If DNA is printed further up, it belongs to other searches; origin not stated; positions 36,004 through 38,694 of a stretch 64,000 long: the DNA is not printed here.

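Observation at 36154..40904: Two paralogous GH32-like lipoproteins with Glu replacing the canonical nucleophile Asp (WMNEPHA instead of WMNDPNG)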

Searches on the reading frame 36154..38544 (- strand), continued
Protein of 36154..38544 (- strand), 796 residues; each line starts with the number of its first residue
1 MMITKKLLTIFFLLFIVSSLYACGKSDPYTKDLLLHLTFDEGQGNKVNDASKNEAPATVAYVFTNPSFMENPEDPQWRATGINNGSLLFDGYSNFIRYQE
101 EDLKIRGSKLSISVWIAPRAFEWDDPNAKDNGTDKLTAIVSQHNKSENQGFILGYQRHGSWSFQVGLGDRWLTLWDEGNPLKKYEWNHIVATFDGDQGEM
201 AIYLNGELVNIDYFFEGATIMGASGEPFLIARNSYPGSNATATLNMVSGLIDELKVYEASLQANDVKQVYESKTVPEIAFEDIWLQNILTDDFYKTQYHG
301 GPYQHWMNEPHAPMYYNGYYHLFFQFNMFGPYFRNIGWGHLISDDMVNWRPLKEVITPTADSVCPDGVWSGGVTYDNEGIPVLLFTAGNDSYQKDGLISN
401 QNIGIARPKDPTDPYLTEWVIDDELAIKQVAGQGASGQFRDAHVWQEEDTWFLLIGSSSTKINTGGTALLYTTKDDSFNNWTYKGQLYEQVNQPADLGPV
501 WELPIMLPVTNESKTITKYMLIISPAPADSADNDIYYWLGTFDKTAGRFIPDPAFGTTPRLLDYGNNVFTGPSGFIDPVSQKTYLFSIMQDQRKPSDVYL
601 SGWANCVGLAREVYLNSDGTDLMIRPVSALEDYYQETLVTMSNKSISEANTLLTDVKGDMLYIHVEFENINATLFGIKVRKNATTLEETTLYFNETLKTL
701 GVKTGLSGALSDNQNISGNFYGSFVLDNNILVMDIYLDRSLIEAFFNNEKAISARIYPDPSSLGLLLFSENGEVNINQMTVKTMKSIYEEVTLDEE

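Call 9: find_homologous_proteins(query=window:36154-38544:-, max_evalue=1e-10)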
Query window:36154-38544:- (796 aa): 1368 proteins with E <= 1e-10 among 8000 candidates; the best 120 are listed.
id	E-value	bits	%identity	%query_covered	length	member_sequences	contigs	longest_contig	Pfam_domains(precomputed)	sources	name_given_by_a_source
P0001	0.0e+0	1856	100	100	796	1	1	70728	PF08244.20,PF00251.27,PF13385.14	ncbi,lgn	ncbi:MAG: GH32 C-terminal domain-containing protein [Bacilli bacterium]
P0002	0.0e+0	1607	84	99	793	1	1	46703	PF08244.20,PF00251.27,PF13385.14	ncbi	-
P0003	0.0e+0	1264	68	99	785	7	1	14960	PF08244.20,PF00251.27,PF13385.14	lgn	-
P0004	0.0e+0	1244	67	98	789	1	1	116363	PF08244.20,PF00251.27,PF13385.14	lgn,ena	-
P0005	0.0e+0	1239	68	98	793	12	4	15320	PF08244.20,PF00251.27,PF13385.14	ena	-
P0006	0.0e+0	1205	66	99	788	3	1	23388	PF08244.20,PF00251.27,PF13385.14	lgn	-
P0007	0.0e+0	1177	63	99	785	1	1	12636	PF08244.20,PF00251.27,PF13385.14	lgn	-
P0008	0.0e+0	1089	60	98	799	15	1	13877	PF08244.20,PF00251.27,PF13385.14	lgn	-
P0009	0.0e+0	1084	60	96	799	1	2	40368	PF08244.20,PF00251.27,PF13385.14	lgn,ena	-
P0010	0.0e+0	1082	59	97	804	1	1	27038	PF08244.20,PF00251.27,PF13385.14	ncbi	-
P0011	0.0e+0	1079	59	99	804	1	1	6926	PF08244.20,PF00251.27,PF13385.14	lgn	-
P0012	0.0e+0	1077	60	99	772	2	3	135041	PF08244.20,PF00251.27,PF13385.14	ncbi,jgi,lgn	jgi:sucrose-6-phosphate hydrolase SacC (GH32 family)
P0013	0.0e+0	1075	60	99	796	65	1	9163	PF08244.20,PF00251.27,PF13385.14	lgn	-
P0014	0.0e+0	1074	59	99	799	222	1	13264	PF08244.20,PF00251.27,PF13385.14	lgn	-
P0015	0.0e+0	1074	60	98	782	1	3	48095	PF08244.20,PF00251.27,PF13385.14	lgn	-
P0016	0.0e+0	1071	59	99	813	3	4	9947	PF08244.20,PF00251.27,PF13385.14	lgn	-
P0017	0.0e+0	1059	59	99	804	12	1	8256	PF08244.20,PF00251.27,PF13385.14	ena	-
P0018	0.0e+0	1058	60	98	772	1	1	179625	PF08244.20,PF00251.27,PF13385.14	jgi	-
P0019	0.0e+0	1058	59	99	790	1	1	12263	PF08244.20,PF00251.27,PF13385.14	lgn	-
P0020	0.0e+0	1058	59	97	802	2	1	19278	PF08244.20,PF00251.27,PF13385.14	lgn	-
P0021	0.0e+0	1053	60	99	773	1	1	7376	PF08244.20,PF00251.27,PF13385.14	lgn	-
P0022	0.0e+0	1049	57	98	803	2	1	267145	PF08244.20,PF00354.25,PF00251.27,PF13385.14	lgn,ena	-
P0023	0.0e+0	1048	59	97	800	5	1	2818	PF08244.20,PF00251.27,PF13385.14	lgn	-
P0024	0.0e+0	1048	58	98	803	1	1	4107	PF08244.20,PF00251.27,PF13385.14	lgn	-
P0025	0.0e+0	1047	60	96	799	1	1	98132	PF08244.20,PF00251.27,PF13385.14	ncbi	-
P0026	0.0e+0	1043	57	98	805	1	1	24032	PF08244.20,PF00251.27,PF13385.14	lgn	-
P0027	0.0e+0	1042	60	99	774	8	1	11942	PF08244.20,PF00251.27,PF13385.14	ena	-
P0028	0.0e+0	1037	57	99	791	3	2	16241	PF08244.20,PF00251.27,PF13385.14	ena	-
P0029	0.0e+0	1037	57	99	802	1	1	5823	PF08244.20,PF00251.27,PF13385.14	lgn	-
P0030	0.0e+0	1034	58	98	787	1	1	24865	PF08244.20,PF00251.27,PF13385.14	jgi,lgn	jgi:sucrose-6-phosphate hydrolase SacC (GH32 family)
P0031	0.0e+0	1031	57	97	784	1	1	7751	PF08244.20,PF00251.27,PF13385.14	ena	-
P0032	0.0e+0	1030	57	97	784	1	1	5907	PF08244.20,PF00251.27,PF13385.14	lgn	-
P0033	0.0e+0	1030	59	96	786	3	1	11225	PF08244.20,PF00251.27,PF13385.14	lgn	-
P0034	0.0e+0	1029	57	97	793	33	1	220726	PF08244.20,PF00251.27,PF13385.14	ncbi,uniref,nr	ncbi:LamG-like jellyroll fold domain-containing protein [Pumilibacter muris]|uniref:LamG-like jellyr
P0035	0.0e+0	1026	58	99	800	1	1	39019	PF08244.20,PF00251.27,PF13385.14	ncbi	-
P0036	0.0e+0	1026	58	99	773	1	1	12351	PF08244.20,PF00251.27,PF13385.14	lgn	-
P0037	0.0e+0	1019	56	99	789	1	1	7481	PF08244.20,PF00251.27,PF13385.14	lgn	-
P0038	0.0e+0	1012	56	99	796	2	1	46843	PF08244.20,PF00251.27,PF13385.14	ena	-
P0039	3.9e-298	1009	58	97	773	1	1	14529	PF08244.20,PF00251.27,PF13385.14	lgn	-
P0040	6.0e-298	1008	57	98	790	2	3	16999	PF08244.20,PF00251.27,PF13385.14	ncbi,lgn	-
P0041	1.3e-297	1007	57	95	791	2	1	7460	PF08244.20,PF00251.27,PF13385.14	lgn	-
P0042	6.2e-293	992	58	97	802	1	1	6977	PF08244.20,PF00251.27,PF13385.14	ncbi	-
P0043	1.0e-292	991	56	99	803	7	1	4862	PF08244.20,PF00251.27,PF13385.14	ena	-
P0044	2.3e-291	987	57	99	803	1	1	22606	PF08244.20,PF00251.27,PF13385.14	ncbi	-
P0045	1.5e-290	984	56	99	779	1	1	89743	PF08244.20,PF00251.27,PF13385.14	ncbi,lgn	-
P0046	1.3e-289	981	57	98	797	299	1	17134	PF08244.20,PF00354.25,PF00251.27,PF13385.14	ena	-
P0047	1.3e-286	971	56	98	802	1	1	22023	PF08244.20,PF00354.25,PF00251.27,PF13385.14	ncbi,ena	-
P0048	5.5e-286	969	57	96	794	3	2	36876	PF08244.20,PF00354.25,PF00251.27,PF13385.14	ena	-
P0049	3.5e-285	966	56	96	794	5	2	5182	PF08244.20,PF00354.25,PF00251.27,PF13385.14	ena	-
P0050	3.8e-283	959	54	97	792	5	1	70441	PF08244.20,PF00251.27,PF13385.14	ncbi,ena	-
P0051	1.3e-279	948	59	88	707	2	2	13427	PF08244.20,PF00251.27,PF13385.14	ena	-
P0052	1.9e-278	944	55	98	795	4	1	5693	PF08244.20,PF00251.27,PF13385.14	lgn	-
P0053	2.5e-278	944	56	97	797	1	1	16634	PF08244.20,PF00251.27,PF13385.14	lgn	-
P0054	3.7e-278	943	56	97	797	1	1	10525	PF08244.20,PF00251.27,PF13385.14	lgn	-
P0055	4.6e-278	943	56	97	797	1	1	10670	PF08244.20,PF00251.27,PF13385.14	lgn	-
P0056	8.4e-278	942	56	97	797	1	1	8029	PF08244.20,PF00251.27,PF13385.14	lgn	-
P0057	1.1e-277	941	56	97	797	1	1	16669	PF08244.20,PF00251.27,PF13385.14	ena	-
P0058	1.1e-277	941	56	97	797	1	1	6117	PF08244.20,PF00251.27,PF13385.14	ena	-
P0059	1.2e-277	941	56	97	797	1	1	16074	PF08244.20,PF00251.27,PF13385.14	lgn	-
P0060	1.2e-277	941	56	97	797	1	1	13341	PF08244.20,PF00251.27,PF13385.14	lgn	-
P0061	1.2e-277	941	56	97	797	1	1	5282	PF08244.20,PF00251.27,PF13385.14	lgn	-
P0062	1.3e-277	941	55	99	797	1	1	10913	PF08244.20,PF00251.27,PF13385.14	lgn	-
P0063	1.4e-277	941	56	97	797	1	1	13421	PF08244.20,PF00251.27,PF13385.14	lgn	-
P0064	1.4e-277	941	56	97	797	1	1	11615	PF08244.20,PF00251.27,PF13385.14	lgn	-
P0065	1.4e-277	941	54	99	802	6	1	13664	PF08244.20,PF00251.27,PF13385.14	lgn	-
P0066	1.5e-277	941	56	97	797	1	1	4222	PF08244.20,PF00251.27,PF13385.14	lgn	-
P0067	1.6e-277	941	56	97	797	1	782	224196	PF08244.20,PF00251.27,PF13385.14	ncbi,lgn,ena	-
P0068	1.7e-277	941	56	97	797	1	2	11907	PF08244.20,PF00251.27,PF13385.14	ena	-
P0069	1.8e-277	941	56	97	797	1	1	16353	PF08244.20,PF00251.27,PF13385.14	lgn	-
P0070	1.8e-277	941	56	97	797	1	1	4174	PF08244.20,PF00251.27,PF13385.14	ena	-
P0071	1.8e-277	941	56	97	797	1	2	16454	PF08244.20,PF00251.27,PF13385.14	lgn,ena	-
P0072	1.8e-277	941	56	97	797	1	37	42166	PF08244.20,PF00251.27,PF13385.14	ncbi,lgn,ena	-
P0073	1.9e-277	941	56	97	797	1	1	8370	PF08244.20,PF00251.27,PF13385.14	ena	-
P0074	2.0e-277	941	55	99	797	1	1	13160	PF08244.20,PF00251.27,PF13385.14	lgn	-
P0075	2.0e-277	941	56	97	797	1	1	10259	PF08244.20,PF00251.27,PF13385.14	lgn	-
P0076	2.0e-277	941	56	97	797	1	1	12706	PF08244.20,PF00251.27,PF13385.14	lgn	-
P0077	2.8e-277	940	56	97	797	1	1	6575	PF08244.20,PF00251.27,PF13385.14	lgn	-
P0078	2.8e-277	940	56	97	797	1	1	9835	PF08244.20,PF00251.27,PF13385.14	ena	-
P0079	2.9e-277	940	54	99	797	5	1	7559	PF08244.20,PF00354.25,PF00251.27,PF13385.14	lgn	-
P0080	3.0e-277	940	56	97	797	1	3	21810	PF08244.20,PF00251.27,PF13385.14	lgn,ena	-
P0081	3.9e-277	940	56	97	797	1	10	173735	PF08244.20,PF00251.27,PF13385.14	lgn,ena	-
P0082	4.2e-277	940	56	97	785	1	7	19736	PF08244.20,PF00251.27,PF13385.14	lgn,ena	-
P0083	4.5e-277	939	56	97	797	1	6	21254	PF08244.20,PF00251.27,PF13385.14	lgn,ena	-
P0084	4.8e-277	939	56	97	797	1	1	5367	PF08244.20,PF00251.27,PF13385.14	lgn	-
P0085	5.2e-277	939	56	97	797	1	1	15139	PF08244.20,PF00251.27,PF13385.14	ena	-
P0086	5.9e-277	939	56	97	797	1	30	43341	PF08244.20,PF00251.27,PF13385.14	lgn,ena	-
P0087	6.1e-277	939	56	97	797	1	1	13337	PF08244.20,PF00251.27,PF13385.14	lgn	-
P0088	6.5e-277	939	56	97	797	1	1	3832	PF08244.20,PF00251.27,PF13385.14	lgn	-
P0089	7.0e-277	939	56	97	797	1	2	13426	PF08244.20,PF00251.27,PF13385.14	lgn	-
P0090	7.0e-277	939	56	97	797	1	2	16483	PF08244.20,PF00251.27,PF13385.14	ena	-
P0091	8.9e-277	938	56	97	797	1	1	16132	PF08244.20,PF00251.27,PF13385.14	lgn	-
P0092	8.9e-277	938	56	97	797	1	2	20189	PF08244.20,PF00251.27,PF13385.14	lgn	-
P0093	9.7e-277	938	56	97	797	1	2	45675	PF08244.20,PF00251.27,PF13385.14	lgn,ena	-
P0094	9.9e-277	938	56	97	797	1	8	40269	PF08244.20,PF00251.27,PF13385.14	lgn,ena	-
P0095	1.0e-276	938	56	97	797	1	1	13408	PF08244.20,PF00251.27,PF13385.14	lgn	-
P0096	1.1e-276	938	56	97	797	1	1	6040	PF08244.20,PF00251.27,PF13385.14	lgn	-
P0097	1.1e-276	938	54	99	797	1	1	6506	PF08244.20,PF00251.27,PF13385.14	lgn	-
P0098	1.4e-276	938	56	97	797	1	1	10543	PF08244.20,PF00251.27,PF13385.14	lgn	-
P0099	1.4e-276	938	56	97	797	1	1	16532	PF08244.20,PF00251.27,PF13385.14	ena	-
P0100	1.5e-276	938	56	97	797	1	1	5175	PF08244.20,PF00251.27,PF13385.14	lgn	-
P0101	1.6e-276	938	56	97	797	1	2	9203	PF08244.20,PF00251.27,PF13385.14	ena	-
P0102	1.7e-276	938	56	97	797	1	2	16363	PF08244.20,PF00251.27,PF13385.14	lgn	-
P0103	1.8e-276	937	56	97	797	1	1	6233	PF08244.20,PF00251.27,PF13385.14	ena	-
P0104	2.0e-276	937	54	99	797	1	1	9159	PF08244.20,PF00251.27,PF13385.14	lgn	-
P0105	2.0e-276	937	56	97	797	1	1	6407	PF08244.20,PF00251.27,PF13385.14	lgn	-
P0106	2.7e-276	937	56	97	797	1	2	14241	PF08244.20,PF00251.27,PF13385.14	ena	-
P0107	2.8e-276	937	56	97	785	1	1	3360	PF08244.20,PF00251.27,PF13385.14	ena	-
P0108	3.3e-276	937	56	97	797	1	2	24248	PF08244.20,PF00251.27,PF13385.14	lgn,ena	-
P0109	3.9e-276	936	56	97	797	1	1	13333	PF08244.20,PF00251.27,PF13385.14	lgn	-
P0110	4.8e-276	936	56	97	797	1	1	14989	PF08244.20,PF00251.27,PF13385.14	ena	-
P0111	4.9e-276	936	55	97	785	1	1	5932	PF08244.20,PF00251.27,PF13385.14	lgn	-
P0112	5.3e-276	936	56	97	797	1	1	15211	PF08244.20,PF00251.27,PF13385.14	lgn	-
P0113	5.5e-276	936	56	97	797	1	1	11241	PF08244.20,PF00251.27,PF13385.14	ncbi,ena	-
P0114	8.1e-276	935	56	97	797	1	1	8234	PF08244.20,PF00251.27,PF13385.14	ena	-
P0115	9.9e-276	935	56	97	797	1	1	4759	PF08244.20,PF00251.27,PF13385.14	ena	-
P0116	1.3e-275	935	53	99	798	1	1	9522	PF08244.20,PF00354.25,PF00251.27,PF13385.14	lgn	-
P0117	9.2e-275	932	53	99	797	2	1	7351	PF08244.20,PF00251.27,PF13385.14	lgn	-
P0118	3.0e-274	930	53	98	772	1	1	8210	PF08244.20,PF00251.27,PF13385.14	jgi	jgi:sucrose-6-phosphate hydrolase SacC (GH32 family)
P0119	7.8e-274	929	55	97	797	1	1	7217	PF08244.20,PF00251.27,PF13385.14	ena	-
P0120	9.7e-274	928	53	99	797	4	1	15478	PF08244.20,PF00251.27,PF13385.14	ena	-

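Call 25: find_related_loci(query=A1, collection=genome_contigs, flank=10000)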
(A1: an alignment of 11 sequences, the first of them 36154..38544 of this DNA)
Query A1 (796 aa) in genome_contigs; peptide patterns used: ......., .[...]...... (x = any residue, [..] = any of these).
600 stretches matched a pattern (row limit reached: there are more); 530 encode a relative of the query (tblastn E <= 1e-3); the best 80 are kept; 78 distinct loci.
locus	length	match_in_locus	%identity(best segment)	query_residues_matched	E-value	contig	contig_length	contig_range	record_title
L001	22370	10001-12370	84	1-790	0e+0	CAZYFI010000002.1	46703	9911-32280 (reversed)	MAG TPA_asm: uncultured Bacteroidales bacterium isolate SRP263991_co7_841 genome assembly, contig: NODE_784_length_46703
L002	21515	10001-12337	68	6-789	0e+0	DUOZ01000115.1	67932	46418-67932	MAG TPA_asm: bacterium isolate AS08sgBPME_246 258316_AS08, whole genome shotgun sequence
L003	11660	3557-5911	60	7-788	0e+0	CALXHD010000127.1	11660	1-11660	MAG: uncultured Clostridia bacterium isolate BRZ_EP__bin125 genome assembly, contig: BRZ_EP__NODE_8242_length_11660_cov_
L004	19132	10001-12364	59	7-791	0e+0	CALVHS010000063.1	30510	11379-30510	MAG: uncultured Clostridia bacterium isolate E22__bin227 genome assembly, contig: E22__k127_861921, whole genome shotgun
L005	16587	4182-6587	57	3-788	0e+0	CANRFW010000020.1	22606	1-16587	MAG: uncultured Clostridia bacterium isolate Lapin-023__bin33 genome assembly, contig: Lapin-023__NODE_3045_length_22606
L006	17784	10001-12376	56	3-788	0e+0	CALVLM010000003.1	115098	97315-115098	MAG: Candidatus Gallimonas intestinigallinarum isolate BRZ_FE__bin63 genome assembly, contig: BRZ_FE__NODE_334_length_11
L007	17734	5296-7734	56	1-796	0e+0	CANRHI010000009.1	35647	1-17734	MAG: uncultured Clostridia bacterium isolate Lapin-033__bin51 genome assembly, contig: Lapin-033__NODE_896_length_35647_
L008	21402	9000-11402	55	3-796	0e+0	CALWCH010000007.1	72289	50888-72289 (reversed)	MAG: uncultured Clostridia bacterium isolate BRZ_LM__bin86 genome assembly, contig: BRZ_LM__NODE_660_length_72289_cov_8.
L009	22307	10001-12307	57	25-788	0e+0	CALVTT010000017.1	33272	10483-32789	MAG: uncultured Clostridia bacterium isolate BRZ_KS__bin81 genome assembly, contig: BRZ_KS__NODE_2004_length_33272_cov_1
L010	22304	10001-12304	54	20-788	0e+0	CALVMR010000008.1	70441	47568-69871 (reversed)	MAG: uncultured Clostridia bacterium isolate E01__bin319 genome assembly, contig: E01__k127_2273679, whole genome shotgu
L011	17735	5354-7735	54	3-788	0e+0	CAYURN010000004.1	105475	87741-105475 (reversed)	MAG TPA_asm: uncultured Clostridia bacterium isolate SRP141132_co4_218 genome assembly, contig: NODE_61_length_105475_co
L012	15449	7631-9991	59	7-789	0e+0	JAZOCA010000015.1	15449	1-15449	MAG: Christensenellaceae bacterium isolate T1900044757_TS20190223.MAGScoT_cleanbin_000032 SGB_2307_k141_607496, whole ge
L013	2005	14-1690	69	226-789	0e+0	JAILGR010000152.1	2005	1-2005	MAG: Acholeplasmatales bacterium isolate RUI103 k141_15808819_flag=1_multi=6.0000_len=2005, whole genome shotgun sequenc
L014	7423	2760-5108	51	2-789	0e+0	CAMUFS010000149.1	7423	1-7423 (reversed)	MAG TPA_asm: uncultured Clostridia bacterium isolate SRR14038243_bin.47_metawrap_v1.3_MAG genome assembly, contig: NODE.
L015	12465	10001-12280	52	25-791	0e+0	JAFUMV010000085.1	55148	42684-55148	MAG: Lachnospiraceae bacterium isolate RGIG4638 Roe_deer_Rectum-4__c286447, whole genome shotgun sequence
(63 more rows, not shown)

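Call 40: search_protein_families(library=ncbifam, proteins=[window:36154-38544:-], max_evalue=0.01)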
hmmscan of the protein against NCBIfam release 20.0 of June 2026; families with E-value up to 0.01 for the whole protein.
window:36154-38544:- (796 aa): 3 families
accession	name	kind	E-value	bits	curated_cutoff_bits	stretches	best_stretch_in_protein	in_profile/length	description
TIGR01322.1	scrB_fam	subfamily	1.9e-45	155.4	356.4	1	287-759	6-447/447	sucrose-6-phosphate hydrolase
NF041092.1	beta-fruc_BfrA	equivalog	5.2e-34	117.8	900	1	294-761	2-410/433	beta-fructosidase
NF052521.1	TafC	equivalog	2e-08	33.7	410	1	39-273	154-363/373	TafC family fimbrial protein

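Call 42: search_solved_structures(query=A2, max_evalue=0.001, show_alignments=0)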
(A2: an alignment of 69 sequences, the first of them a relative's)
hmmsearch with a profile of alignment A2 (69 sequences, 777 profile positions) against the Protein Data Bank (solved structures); distinct sequences matched with E-value up to 0.001: 61 (the best 60 are shown).
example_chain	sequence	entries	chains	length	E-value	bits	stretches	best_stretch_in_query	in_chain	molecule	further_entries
2qqu_A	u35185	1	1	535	4e-60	206.9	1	289-643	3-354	Beta-fructofuranosidase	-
3pig_A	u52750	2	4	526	9e-60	205.7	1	291-775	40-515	Beta-fructofuranosidase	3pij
7vco_A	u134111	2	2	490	1.2e-59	205.3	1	290-774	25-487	Sucrose-6-phosphate hydrolase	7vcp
6num_A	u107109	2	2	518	1.4e-59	205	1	291-775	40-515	Beta-fructofuranosidase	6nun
2ac1_A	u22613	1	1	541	2.9e-59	204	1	289-643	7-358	invertase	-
2xqr_A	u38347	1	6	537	3.2e-59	203.9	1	289-644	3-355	BETA-FRUCTOFURANOSIDASE, INSOLUBLE ISOENZYME CWINV1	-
2qqw_A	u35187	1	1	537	7.6e-59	202.6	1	289-644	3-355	Beta-fructofuranosidase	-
2oxb_A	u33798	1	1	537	5.4e-58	199.8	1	289-643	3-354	Beta-fructofuranosidase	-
2qqv_A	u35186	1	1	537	6.7e-58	199.5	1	289-774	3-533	Beta-fructofuranosidase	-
1st8_A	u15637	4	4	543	4.8e-54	186.8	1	289-640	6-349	fructan 1-exohydrolase IIa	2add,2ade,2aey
2aez_A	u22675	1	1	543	5.1e-53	183.3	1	289-640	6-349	fructan 1-exohydrolase IIa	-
1uyp_A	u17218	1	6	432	6e-50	173.2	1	290-767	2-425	BETA-FRUCTOSIDASE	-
3ugf_A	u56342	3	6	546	6.2e-50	173.1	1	290-628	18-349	Sucrose:(Sucrose/fructan) 6-fructosyltransferase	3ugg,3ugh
1w2t_A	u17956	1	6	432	8.4e-49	169.4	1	290-767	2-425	BETA FRUCTOSIDASE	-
1y4w_A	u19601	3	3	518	4.2e-48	167.1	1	287-761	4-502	exo-inulinase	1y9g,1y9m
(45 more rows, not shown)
